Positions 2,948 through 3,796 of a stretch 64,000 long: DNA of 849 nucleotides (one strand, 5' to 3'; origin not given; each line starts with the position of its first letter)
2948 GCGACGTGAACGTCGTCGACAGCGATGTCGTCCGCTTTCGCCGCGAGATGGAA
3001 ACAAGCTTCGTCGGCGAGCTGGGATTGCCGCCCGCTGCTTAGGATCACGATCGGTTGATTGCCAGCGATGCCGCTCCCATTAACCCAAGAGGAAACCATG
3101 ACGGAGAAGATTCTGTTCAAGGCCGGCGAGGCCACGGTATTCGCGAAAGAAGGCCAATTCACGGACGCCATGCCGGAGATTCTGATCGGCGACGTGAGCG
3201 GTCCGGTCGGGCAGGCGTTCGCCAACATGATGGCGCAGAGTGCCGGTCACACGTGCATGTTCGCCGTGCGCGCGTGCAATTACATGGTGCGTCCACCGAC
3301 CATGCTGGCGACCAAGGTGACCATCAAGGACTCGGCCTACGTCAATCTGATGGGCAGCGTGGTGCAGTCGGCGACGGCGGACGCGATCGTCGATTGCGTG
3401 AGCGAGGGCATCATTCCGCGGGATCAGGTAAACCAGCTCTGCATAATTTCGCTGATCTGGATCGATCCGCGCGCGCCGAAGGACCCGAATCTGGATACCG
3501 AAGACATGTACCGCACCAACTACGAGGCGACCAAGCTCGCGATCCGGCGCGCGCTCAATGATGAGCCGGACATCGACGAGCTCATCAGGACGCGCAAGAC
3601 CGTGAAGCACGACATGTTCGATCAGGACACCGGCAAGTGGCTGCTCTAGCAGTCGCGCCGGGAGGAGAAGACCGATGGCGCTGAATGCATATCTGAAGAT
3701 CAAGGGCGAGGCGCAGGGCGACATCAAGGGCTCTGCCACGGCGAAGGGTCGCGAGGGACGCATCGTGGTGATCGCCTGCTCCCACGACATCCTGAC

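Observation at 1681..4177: Apparent operon joining a SAF-domain dehydrogenase, an Fae-like protein and an orphan Hcp, with no T6SS or H4MPT genes nearby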

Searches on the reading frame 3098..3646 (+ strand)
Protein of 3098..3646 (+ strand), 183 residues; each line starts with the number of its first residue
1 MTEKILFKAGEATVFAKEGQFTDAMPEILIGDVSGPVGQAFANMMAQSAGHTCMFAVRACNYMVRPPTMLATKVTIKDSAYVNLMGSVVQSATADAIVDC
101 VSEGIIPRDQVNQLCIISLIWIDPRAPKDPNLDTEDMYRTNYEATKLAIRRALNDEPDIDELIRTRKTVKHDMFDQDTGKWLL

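Call 3: search_protein_families(library=pfam, proteins=[window:3098-3646:+], max_evalue=0.01)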
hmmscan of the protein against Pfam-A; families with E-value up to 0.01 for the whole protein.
window:3098-3646:+ (183 aa): 1 family
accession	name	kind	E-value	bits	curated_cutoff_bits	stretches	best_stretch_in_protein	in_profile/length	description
PF08714.17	Fae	-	2.3e-56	190.6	27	1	10-173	2-158/159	Formaldehyde-activating enzyme (Fae)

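Call 4: search_protein_families(library=ncbifam, proteins=[window:3098-3646:+], max_evalue=0.01)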
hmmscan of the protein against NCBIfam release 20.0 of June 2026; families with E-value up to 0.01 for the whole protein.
window:3098-3646:+ (183 aa): 2 families
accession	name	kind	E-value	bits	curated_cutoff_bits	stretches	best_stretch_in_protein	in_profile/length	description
TIGR03126.1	one_C_fae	equivalog_domain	4.1e-40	137.5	118.05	1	26-172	17-159/160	formaldehyde-activating enzyme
NF009833.0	PRK13307.1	equivalog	2.1e-34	119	274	1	8-173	3-161/392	bifunctional 5,6,7,8-tetrahydromethanopterin hydro-lyase/3-hexulose-6-phosphate synthase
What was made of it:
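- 3098..3649 (+): Gene 2: a Fae2-type paralogue of formaldehyde-activating enzyme. PF08714 2e-56 and TIGR03126 above its cutoff (calls 3, 4).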

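Call 6: find_homologous_proteins(query=window:3098-3646:+, max_evalue=0.00001)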
Query window:3098-3646:+ (183 aa): 1298 proteins with E <= 0.00001 among 1329 candidates; the best 120 are listed.
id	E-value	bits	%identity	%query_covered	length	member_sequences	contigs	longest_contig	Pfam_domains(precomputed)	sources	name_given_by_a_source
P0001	1.1e-117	408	100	100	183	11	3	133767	PF08714.18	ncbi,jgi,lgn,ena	jgi:5,6,7,8-tetrahydromethanopterin hydro-lyase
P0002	1.5e-107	375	90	100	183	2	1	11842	PF08714.18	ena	-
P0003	1.9e-107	375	91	100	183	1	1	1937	PF08714.18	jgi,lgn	jgi:formaldehyde-activating enzyme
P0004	8.4e-107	372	89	100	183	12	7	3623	PF08714.18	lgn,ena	-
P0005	9.2e-107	372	91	100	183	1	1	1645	PF08714.18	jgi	jgi:formaldehyde-activating enzyme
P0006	3.1e-106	371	90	100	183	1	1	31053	PF08714.18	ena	-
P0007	1.3e-104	365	88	99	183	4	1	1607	PF08714.18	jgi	jgi:5,6,7,8-tetrahydromethanopterin hydro-lyase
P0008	1.2e-95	336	80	99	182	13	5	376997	PF08714.18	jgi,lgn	-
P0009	3.1e-94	332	79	99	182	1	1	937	PF08714.18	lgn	-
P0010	1.2e-93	330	79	99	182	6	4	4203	PF08714.18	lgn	-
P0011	1.4e-93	329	79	99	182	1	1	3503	PF08714.18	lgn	-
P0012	6.1e-93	327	77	99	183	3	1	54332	PF08714.18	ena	-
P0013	6.8e-93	327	79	99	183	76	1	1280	PF08714.18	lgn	-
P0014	6.9e-93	327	80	99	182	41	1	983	PF08714.18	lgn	-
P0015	3.5e-92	325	78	99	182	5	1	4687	PF08714.18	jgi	jgi:5,6,7,8-tetrahydromethanopterin hydro-lyase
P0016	1.1e-91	323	76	99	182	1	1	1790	PF08714.18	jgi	jgi:formaldehyde-activating enzyme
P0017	1.2e-91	323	78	99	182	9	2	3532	PF08714.18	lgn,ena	-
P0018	1.6e-91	323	76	99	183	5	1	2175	PF08714.18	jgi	-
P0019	6.2e-91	321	77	99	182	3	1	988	PF08714.18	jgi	jgi:5,6,7,8-tetrahydromethanopterin hydro-lyase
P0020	1.8e-90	319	76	99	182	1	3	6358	PF08714.18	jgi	jgi:formaldehyde-activating enzyme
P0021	8.3e-90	317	75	99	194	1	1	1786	PF08714.18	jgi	jgi:formaldehyde-activating enzyme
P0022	1.6e-89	316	77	98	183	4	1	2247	PF08714.18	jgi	-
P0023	6.3e-89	314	76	99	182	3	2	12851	PF08714.18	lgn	-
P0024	1.5e-88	313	74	99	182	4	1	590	PF08714.18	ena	-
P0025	2.7e-88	312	76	98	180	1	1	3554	PF08714.18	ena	-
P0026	2.9e-88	312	76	99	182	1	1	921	PF08714.18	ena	-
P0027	1.1e-87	310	78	97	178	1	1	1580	PF08714.18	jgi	jgi:5,6,7,8-tetrahydromethanopterin hydro-lyase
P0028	1.9e-87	309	76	98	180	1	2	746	PF08714.18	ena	-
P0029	1.6e-86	306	76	97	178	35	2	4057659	PF08714.18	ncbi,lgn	ncbi:formaldehyde-activating enzyme [Methylocaldum sp. MU1018]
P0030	1.6e-86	306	75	99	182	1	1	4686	PF08714.18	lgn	-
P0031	2.5e-86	306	75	98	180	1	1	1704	PF08714.18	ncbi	-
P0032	2.9e-86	306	77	94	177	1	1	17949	PF08714.18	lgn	-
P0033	3.2e-86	305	77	95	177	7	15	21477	PF08714.18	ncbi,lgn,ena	-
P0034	3.5e-86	305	71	99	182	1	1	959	PF08714.18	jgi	jgi:formaldehyde-activating enzyme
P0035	5.5e-86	305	78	97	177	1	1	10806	PF08714.18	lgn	-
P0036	8.2e-86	304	74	98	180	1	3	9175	PF08714.18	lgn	-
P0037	1.3e-85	303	75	97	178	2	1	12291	PF08714.18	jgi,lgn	jgi:formaldehyde-activating enzyme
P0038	2.3e-85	303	71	99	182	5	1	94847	PF08714.18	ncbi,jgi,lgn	jgi:formaldehyde-activating enzyme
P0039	2.7e-85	302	72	99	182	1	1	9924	PF08714.18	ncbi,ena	-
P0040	4.7e-85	302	72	98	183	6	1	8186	PF08714.18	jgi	jgi:5,6,7,8-tetrahydromethanopterin hydro-lyase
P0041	6.1e-85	301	77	93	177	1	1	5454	PF08714.18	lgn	-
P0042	6.1e-85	301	74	97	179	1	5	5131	PF08714.18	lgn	-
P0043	8.5e-85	301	74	97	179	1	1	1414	PF08714.18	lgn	-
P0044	9.5e-85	301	75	96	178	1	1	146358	PF08714.18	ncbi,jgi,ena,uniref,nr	ncbi:formaldehyde-activating enzyme [Methylocaldum sp.]|uniref:formaldehyde-activating enzyme n=1 Ta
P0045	1.1e-84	300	75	97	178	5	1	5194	PF08714.18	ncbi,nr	ncbi:MAG TPA: formaldehyde-activating enzyme [Methylococcaceae bacterium]|nr:formaldehyde-activating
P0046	1.2e-84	300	77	96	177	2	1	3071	PF08714.18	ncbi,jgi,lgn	-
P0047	2.9e-84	299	73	97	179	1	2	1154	PF08714.18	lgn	-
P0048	3.4e-84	299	71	99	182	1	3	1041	PF08714.18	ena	-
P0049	3.4e-84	299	76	95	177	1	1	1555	PF08714.18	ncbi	-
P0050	3.8e-84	299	76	95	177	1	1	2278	PF08714.18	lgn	-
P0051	4.0e-84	299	73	98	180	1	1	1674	PF08714.18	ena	-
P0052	6.1e-84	298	75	97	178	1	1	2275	PF08714.18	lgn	-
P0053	2.0e-83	296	73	97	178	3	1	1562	PF08714.18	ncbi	-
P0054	2.6e-83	296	72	98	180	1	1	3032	PF08714.18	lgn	-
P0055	2.6e-83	296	76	95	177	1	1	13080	PF08714.18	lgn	-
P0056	3.0e-83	296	76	95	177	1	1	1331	PF08714.18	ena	-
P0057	3.7e-83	295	73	97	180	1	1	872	PF08714.18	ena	-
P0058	4.4e-83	295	73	97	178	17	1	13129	PF08714.18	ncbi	-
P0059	5.6e-83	295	75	95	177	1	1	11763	PF08714.18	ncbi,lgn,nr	ncbi:MAG: formaldehyde-activating enzyme [Methylococcaceae bacterium]|nr:formaldehyde-activating enz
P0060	5.8e-83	295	76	95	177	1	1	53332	PF08714.18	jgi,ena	-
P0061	6.0e-83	295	74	95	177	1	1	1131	PF08714.18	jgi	jgi:formaldehyde-activating enzyme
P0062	8.3e-83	294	73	95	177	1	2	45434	PF08714.18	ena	-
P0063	8.5e-83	294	75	95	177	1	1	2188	PF08714.18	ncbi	-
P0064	9.5e-83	294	76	95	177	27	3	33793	PF08714.18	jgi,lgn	-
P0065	1.0e-82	294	73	97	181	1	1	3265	PF08714.18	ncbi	-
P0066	1.2e-82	294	76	95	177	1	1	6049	PF08714.18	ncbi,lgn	ncbi:MAG: formaldehyde-activating enzyme [Candidatus Methylumidiphilus sp.]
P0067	1.3e-82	294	76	94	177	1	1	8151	PF08714.18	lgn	-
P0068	1.7e-82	293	76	95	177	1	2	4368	PF08714.18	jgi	jgi:formaldehyde-activating enzyme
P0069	1.9e-82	293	75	93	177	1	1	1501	PF08714.18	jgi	jgi:5,6,7,8-tetrahydromethanopterin hydro-lyase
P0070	1.9e-82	293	76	95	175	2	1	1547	PF08714.18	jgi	jgi:formaldehyde-activating enzyme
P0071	2.4e-82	293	73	97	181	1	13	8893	PF08714.18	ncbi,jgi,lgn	jgi:formaldehyde-activating enzyme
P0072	3.4e-82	292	72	97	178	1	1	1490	PF08714.18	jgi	jgi:formaldehyde-activating enzyme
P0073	3.6e-82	292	76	93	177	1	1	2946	PF08714.18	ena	-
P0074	4.4e-82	292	75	95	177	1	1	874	PF08714.18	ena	-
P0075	4.9e-82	292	73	97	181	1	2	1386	PF08714.18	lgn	-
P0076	5.0e-82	292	74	97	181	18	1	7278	PF08714.18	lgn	-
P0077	5.0e-82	292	73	98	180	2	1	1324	PF08714.18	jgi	jgi:formaldehyde-activating enzyme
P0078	5.3e-82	292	75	95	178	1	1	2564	PF08714.18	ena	-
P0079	5.7e-82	292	76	94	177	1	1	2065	PF08714.18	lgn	-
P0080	7.2e-82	291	74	95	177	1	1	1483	PF08714.18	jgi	jgi:formaldehyde-activating enzyme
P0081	8.6e-82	291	73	97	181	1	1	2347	PF08714.18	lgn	-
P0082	1.1e-81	291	73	97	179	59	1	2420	PF08714.18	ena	-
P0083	1.2e-81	290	73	97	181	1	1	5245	PF08714.18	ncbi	-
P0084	1.8e-81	290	72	97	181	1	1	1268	PF08714.18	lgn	-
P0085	1.8e-81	290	72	97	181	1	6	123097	PF08714.18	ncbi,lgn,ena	-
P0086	1.9e-81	290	75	95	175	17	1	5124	PF08714.18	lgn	-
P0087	2.0e-81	290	72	94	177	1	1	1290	PF08714.18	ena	-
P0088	2.0e-81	290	73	97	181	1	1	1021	PF08714.18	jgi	-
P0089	2.6e-81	289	75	93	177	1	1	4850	PF08714.18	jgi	jgi:formaldehyde-activating enzyme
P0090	2.7e-81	289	74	95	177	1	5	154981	PF08714.18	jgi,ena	jgi:formaldehyde-activating enzyme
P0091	2.9e-81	289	75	95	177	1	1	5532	PF08714.18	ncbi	-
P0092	2.9e-81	289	71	98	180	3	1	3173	PF08714.18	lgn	-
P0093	3.0e-81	289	72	95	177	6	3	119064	PF08714.18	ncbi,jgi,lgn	-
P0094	3.1e-81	289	73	97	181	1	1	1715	PF08714.18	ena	-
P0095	3.6e-81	289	71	97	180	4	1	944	PF08714.18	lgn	-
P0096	3.9e-81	289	74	96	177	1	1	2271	PF08714.18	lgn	-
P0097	4.0e-81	289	74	95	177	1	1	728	PF08714.18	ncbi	-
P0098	4.1e-81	289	76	93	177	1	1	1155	PF08714.18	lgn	-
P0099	5.0e-81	288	71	98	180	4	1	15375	PF08714.18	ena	-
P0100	5.1e-81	288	70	98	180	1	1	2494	PF08714.18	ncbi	ncbi:MAG: formaldehyde-activating enzyme [Burkholderiales bacterium]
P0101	6.2e-81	288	73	95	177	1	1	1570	PF08714.18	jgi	jgi:5,6,7,8-tetrahydromethanopterin hydro-lyase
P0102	6.3e-81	288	73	96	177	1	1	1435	PF08714.18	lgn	-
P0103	7.2e-81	288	74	95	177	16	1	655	PF08714.18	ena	-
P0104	7.5e-81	288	72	97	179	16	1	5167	PF08714.18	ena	-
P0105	8.4e-81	288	71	96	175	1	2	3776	PF08714.18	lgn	-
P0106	8.8e-81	288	71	96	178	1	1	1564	PF08714.18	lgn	-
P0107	8.8e-81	288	75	95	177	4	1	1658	PF08714.18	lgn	-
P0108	9.3e-81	288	70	97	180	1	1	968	PF08714.18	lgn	-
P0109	9.9e-81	288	71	98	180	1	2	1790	PF08714.18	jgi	jgi:5,6,7,8-tetrahydromethanopterin hydro-lyase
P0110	1.2e-80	287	71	98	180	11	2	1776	PF08714.18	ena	-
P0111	1.3e-80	287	69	97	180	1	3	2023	PF08714.18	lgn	-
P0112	1.3e-80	287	75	95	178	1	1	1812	PF08714.18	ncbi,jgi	jgi:5,6,7,8-tetrahydromethanopterin hydro-lyase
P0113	1.3e-80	287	70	98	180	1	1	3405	PF08714.18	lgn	-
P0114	1.4e-80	287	75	95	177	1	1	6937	PF08714.18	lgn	-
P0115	1.5e-80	287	71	98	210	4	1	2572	PF08714.18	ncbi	-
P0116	1.5e-80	287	72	97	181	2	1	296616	PF08714.18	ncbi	ncbi:MAG: formaldehyde-activating enzyme [Methylotetracoccus sp.]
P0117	1.8e-80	287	74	96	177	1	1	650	PF08714.18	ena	-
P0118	2.2e-80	286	72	95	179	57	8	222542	PF08714.18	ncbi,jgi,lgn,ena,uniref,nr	ncbi:MAG: formaldehyde-activating enzyme [Rhizobium sp.]|jgi:formaldehyde-activating enzyme|uniref:f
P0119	2.3e-80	286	71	95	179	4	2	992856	PF08714.18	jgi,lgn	jgi:formaldehyde-activating enzyme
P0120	2.3e-80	286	74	93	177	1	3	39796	PF08714.18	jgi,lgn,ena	-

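Call 7: find_encoding_contigs(protein=P0001, flank=8000, max_places=4)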
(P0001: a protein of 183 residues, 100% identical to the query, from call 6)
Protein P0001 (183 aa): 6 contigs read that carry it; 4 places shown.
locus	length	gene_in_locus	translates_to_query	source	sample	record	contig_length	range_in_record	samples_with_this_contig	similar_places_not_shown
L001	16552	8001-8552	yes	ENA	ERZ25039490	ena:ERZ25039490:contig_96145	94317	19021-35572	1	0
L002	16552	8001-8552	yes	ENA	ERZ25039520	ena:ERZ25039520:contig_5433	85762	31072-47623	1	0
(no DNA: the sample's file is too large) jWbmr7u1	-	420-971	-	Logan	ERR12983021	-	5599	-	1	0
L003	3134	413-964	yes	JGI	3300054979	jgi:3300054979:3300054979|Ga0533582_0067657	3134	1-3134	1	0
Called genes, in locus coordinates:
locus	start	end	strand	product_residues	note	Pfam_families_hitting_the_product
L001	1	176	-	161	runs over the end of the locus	-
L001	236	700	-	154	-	PF00578:AhpC-TSA, PF08534:Redoxin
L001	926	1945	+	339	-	PF08007:JmjC_2, PF20514:WHD_ROXA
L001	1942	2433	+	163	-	PF25559:DUF7931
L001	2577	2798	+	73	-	-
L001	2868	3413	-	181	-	PF12706:Lactamase_B_2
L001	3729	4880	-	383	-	PF06804:BamC_C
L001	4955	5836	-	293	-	PF00701:DHDPS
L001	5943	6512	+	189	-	-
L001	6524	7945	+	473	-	PF01408:GFO_IDH_MocA (weak), PF03447:NAD_binding_3 (weak), PF21135:DRL_cat, PF08666:SAF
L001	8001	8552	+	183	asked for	PF08714:Fae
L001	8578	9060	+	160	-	PF05638:T6SS_HCP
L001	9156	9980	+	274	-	PF05448:AXE1 (faint), PF12146:Hydrolase_4, PF00561:Abhydrolase_1, PF12697:Abhydrolase_6, PF00326:Peptidase_S9 (weak)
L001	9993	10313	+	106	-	PF01906:YbjQ_1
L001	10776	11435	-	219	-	PF07963:N_methyl (weak)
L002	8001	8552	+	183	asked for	PF08714:Fae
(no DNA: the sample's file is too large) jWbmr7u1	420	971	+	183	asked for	PF08714:Fae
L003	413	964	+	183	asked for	PF08714:Fae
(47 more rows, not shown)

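Call 8: find_encoding_contigs(protein=P0029, flank=8000, max_places=3)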
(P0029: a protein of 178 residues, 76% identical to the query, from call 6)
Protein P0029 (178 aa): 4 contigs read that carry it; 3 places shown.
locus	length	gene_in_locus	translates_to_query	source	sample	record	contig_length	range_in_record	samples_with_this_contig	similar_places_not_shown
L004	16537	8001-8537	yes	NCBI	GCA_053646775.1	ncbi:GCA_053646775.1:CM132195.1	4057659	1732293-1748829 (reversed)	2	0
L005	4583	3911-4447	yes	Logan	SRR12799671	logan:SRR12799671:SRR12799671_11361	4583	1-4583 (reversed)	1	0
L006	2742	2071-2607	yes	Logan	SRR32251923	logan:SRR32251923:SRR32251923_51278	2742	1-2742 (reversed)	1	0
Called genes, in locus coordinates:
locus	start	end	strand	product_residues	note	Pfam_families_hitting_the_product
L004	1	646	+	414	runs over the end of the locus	PF00270:DEAD, PF04851:ResIII, PF00271:Helicase_C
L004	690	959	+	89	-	PF00076:RRM_1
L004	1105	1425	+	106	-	PF00076:RRM_1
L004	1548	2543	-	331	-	PF01636:APH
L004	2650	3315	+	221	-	PF04337:DUF480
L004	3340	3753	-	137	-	PF00472:RF-1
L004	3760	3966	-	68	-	PF04102:SlyX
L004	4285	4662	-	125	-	PF01844:HNH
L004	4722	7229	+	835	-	PF11739:YdbH-like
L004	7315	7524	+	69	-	PF13617:Lipoprotein_19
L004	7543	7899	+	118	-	PF07027:DUF1318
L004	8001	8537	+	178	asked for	PF08714:Fae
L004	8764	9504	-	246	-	PF07589:PEP_exosort_dom (faint)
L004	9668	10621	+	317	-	PF01797:Y1_Tnp, PF08299:Bac_DnaA_C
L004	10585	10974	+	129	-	-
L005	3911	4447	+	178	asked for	PF08714:Fae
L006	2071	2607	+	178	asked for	PF08714:Fae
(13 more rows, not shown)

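Call 10: find_related_loci(query=A1, collection=genome_contigs, flank=6000)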
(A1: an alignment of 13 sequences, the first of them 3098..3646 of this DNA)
Query A1 (183 aa) in genome_contigs; peptide patterns used: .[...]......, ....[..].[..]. (x = any residue, [..] = any of these).
600 stretches matched a pattern (row limit reached: there are more); 571 encode a relative of the query (tblastn E <= 1e-3); the best 80 are kept; 80 distinct loci.
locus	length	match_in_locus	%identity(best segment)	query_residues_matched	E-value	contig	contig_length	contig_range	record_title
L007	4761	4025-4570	78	1-182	2e-99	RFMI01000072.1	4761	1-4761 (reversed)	MAG: Betaproteobacteria bacterium isolate LLD_020 Lanier.contig573650.4761bp, whole genome shotgun sequence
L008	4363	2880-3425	77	1-182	2e-99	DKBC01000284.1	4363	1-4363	MAG TPA_asm: Betaproteobacteria bacterium UBA6910 UBA6910_contig_104459, whole genome shotgun sequence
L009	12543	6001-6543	77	1-181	3e-98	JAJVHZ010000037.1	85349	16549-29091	MAG: Gammaproteobacteria bacterium isolate Bin_33 c_000000001158, whole genome shotgun sequence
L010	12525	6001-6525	77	1-175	1e-92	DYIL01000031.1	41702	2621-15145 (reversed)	MAG TPA_asm: Methyloversatilis universalis isolate TT109_59_23 Afr_mines_TT109_285_length_41702_cov_9_482700, whole geno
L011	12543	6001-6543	71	1-181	8e-93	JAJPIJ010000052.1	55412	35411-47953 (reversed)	MAG: Gammaproteobacteria bacterium isolate Centralia_MAG_32 k107_35550310, whole genome shotgun sequence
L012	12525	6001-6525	75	1-175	3e-91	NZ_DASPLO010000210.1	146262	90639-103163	MAG: Methylocaldum sp. isolate SMAG_U12066 k141_284212, whole genome shotgun sequence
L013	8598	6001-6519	76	3-175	1e-90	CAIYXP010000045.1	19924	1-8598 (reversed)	MAG: uncultured Methylococcaceae bacterium isolate Loclat_bin-06492 genome assembly, contig: bin-06492:045/542, whole ge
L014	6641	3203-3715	77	5-175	1e-90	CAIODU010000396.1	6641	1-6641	MAG: uncultured Methylococcaceae bacterium isolate LinL3_bin-0520 genome assembly, contig: bin-0520:396/428, whole genom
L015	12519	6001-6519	75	3-175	5e-90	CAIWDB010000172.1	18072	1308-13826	MAG: uncultured Methylococcaceae bacterium isolate LJ_bin-0959 genome assembly, contig: bin-0959:172/661, whole genome s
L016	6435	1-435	90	39-183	3e-90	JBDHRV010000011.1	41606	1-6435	MAG: Burkholderiales bacterium isolate AS-MESO-3CA.107 NODE_3732_length_41606_cov_14.778011, whole genome shotgun sequen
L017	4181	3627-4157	75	1-177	3e-90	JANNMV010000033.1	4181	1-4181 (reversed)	MAG: Pseudomonadota bacterium isolate SOY_35_metabat.243 SOY_35_k141_2740377, whole genome shotgun sequence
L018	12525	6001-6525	73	3-177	1e-87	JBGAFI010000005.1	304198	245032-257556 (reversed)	MAG: Thiobacillaceae bacterium isolate MAG_MBR_H125.8 MBRH125-8_opera_contig_265, whole genome shotgun sequence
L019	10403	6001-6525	73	1-175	2e-87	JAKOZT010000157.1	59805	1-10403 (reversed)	MAG: Pseudomonadota bacterium isolate USSF_maxbin.046 k201_523440, whole genome shotgun sequence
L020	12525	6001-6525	72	1-175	2e-87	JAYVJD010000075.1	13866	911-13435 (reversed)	MAG: Pseudomonadota bacterium isolate GL52_DN_metabinner_5 GL52_DN_metabinner_5_74, whole genome shotgun sequence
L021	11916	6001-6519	74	5-177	3e-87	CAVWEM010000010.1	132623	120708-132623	MAG: uncultured Gammaproteobacteria bacterium isolate MFD01476.bin.2.76 genome assembly, contig: contig_62146, whole gen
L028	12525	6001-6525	73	1-175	3e-86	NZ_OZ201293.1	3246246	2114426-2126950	Imbroritus primus strain LMG 32992 isolate LMG 32992 chromosome 1, complete sequence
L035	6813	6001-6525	73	6-180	6e-86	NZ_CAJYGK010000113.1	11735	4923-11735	MAG: uncultured Aquabacterium sp. isolate SP39_3_metabat2_genome_mining.15, whole genome shotgun sequence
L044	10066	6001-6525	71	1-175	1e-85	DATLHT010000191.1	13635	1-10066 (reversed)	MAG TPA_asm: Burkholderiaceae bacterium isolate SMAG_U13647 k141_85175, whole genome shotgun sequence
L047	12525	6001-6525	71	1-175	2e-85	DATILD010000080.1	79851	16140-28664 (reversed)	MAG TPA_asm: Methylibium sp. isolate SMAG_U15735 k141_17055, whole genome shotgun sequence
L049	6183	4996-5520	71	1-175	2e-85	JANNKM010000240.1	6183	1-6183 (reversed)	MAG: Rhizobacter sp. isolate SOY_4_C_metabat_101 SOY_4_C_k141_2340260, whole genome shotgun sequence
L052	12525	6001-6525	72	1-175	5e-85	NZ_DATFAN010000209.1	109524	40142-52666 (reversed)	MAG: Ideonella sp. isolate SMAG_U8502 k141_213239, whole genome shotgun sequence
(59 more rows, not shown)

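Call 12: find_encoding_contigs(protein=P0008, flank=6000, max_places=3)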
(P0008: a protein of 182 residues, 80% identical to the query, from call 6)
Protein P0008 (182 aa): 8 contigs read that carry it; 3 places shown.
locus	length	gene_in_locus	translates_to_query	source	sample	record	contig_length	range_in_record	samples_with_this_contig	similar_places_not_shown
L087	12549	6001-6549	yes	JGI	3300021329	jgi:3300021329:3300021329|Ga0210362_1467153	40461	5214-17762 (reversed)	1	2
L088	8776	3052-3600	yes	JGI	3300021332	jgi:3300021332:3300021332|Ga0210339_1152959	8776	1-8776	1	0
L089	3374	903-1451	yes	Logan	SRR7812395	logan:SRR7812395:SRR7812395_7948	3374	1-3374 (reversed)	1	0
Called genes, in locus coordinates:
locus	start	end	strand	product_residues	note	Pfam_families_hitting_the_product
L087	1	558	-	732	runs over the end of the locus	PF13328:HD_4, PF01966:HD, PF04607:RelA_SpoT, PF02824:TGS, PF19296:RelA_AH (weak), PF28438:RelA_RIS, PF01842:ACT (weak), PF13291:ACT_4, +1 more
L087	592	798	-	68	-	PF01192:RNA_pol_Rpb6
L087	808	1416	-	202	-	PF00625:Guanylate_kin, PF13671:AAA_33 (weak)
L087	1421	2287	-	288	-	PF03755:YicC-like_N, PF08340:YicC-like_C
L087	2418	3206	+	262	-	PF13672:PP2C_2, PF00481:PP2C (weak), PF07228:SpoIIE (faint)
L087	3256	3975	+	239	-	PF01138:RNase_PH, PF03725:RNase_PH_C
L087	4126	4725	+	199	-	PF01725:Ham1p_like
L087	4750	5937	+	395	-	PF04055:Radical_SAM, PF06969:HemN_C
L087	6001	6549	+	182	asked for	PF08714:Fae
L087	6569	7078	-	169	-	-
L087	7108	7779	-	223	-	PF02390:Methyltransf_4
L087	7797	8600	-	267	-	PF05690:ThiG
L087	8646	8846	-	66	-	PF02597:ThiS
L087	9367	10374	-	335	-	-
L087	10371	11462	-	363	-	PF13519:VWA_2 (faint)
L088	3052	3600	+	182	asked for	PF08714:Fae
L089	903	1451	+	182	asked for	PF08714:Fae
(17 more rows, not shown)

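Call 13: find_encoding_contigs(protein=P0006, flank=6000, max_places=2)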
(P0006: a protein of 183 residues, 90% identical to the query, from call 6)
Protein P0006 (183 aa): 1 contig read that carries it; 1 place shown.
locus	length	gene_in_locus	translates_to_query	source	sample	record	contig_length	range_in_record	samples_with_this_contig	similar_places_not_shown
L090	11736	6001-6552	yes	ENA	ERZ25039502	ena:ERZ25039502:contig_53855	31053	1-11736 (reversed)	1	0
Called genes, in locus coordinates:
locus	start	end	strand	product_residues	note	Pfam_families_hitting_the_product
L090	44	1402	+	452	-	PF02321:OEP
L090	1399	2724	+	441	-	PF25919:BSH_CusB, PF25973:BSH_CzcB (weak), PF25869:3HB_CusB (weak), PF25954:Beta-barrel_RND_2, PF25967:RND-MFP_C (weak), PF25975:CzcB_C, PF25989:YknX_C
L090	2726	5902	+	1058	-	PF00873:ACR_tran, PF03176:MMPL (weak)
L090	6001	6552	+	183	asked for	PF08714:Fae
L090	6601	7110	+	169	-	PF05638:T6SS_HCP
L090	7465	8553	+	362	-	PF09712:PHA_synth_III_E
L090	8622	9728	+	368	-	PF07167:PhaC_N, PF11339:DUF3141, PF00561:Abhydrolase_1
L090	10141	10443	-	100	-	-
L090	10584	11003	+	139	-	PF08388:GIIM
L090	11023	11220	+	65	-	-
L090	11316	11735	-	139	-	?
